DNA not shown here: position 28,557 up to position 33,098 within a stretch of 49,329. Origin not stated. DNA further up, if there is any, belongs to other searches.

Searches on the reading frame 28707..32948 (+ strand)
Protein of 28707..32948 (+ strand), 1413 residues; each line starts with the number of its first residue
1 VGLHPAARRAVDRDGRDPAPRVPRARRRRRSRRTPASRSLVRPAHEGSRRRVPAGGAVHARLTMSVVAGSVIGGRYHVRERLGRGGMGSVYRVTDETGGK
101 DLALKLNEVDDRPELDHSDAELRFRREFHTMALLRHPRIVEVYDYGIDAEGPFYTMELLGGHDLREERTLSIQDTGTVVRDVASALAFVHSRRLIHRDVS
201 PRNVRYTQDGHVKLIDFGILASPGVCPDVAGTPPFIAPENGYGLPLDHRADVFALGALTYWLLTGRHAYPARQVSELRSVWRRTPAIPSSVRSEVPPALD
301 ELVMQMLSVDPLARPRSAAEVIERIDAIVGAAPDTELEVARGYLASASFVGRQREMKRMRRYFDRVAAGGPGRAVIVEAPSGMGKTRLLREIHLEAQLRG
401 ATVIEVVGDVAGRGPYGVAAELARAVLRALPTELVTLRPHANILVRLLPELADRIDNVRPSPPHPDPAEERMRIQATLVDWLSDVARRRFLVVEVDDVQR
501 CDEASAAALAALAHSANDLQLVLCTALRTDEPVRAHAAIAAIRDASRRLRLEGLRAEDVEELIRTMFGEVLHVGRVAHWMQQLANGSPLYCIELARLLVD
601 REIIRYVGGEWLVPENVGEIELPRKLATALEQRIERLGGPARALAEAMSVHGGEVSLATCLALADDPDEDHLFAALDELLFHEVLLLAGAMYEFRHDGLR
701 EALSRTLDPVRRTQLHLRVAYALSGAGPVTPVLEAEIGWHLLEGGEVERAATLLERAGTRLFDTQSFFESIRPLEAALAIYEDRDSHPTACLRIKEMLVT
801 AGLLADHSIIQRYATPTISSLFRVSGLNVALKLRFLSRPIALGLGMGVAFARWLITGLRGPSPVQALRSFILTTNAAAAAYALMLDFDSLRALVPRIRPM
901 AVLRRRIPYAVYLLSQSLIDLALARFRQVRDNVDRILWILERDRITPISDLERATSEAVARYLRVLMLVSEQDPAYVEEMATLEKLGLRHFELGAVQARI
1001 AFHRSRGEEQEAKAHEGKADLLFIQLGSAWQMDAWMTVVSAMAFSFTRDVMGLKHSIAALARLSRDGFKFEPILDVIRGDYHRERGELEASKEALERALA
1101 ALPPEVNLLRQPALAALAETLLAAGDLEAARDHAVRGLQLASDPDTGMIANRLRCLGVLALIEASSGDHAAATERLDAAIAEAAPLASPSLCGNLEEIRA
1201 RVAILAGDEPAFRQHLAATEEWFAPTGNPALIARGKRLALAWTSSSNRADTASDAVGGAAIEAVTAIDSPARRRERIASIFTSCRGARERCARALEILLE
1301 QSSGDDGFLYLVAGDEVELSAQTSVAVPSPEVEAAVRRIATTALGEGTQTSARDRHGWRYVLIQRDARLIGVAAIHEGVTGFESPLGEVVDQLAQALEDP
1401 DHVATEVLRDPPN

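Call 72: search_protein_families(library=pfam, proteins=[window:28707-32948:+], max_evalue=0.01)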
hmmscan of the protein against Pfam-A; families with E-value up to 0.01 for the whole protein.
window:28707-32948:+ (1413 aa): 6 families
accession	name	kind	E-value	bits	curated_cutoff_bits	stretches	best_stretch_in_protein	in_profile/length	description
PF00069.31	Pkinase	-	9.1e-36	124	31.7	1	76-319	1-255/263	Protein kinase domain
PF13191.12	AAA_16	-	2.9e-21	77.1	32.6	1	349-521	2-164/167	AAA ATPase domain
PF07714.23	PK_Tyr_Ser-Thr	-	5.2e-21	75.5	23.1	1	78-316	3-250/258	Protein tyrosine and serine/threonine kinase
PF17874.7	TPR_MalT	-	1.6e-06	28.1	45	1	1078-1222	86-231/336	MalT-like TPR region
PF13401.12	AAA_22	-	3.2e-05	24.7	27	1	374-524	7-121/130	AAA domain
PF07719.23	TPR_2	-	0.0036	17.7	27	0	1113-1142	3-32/34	Tetratricopeptide repeat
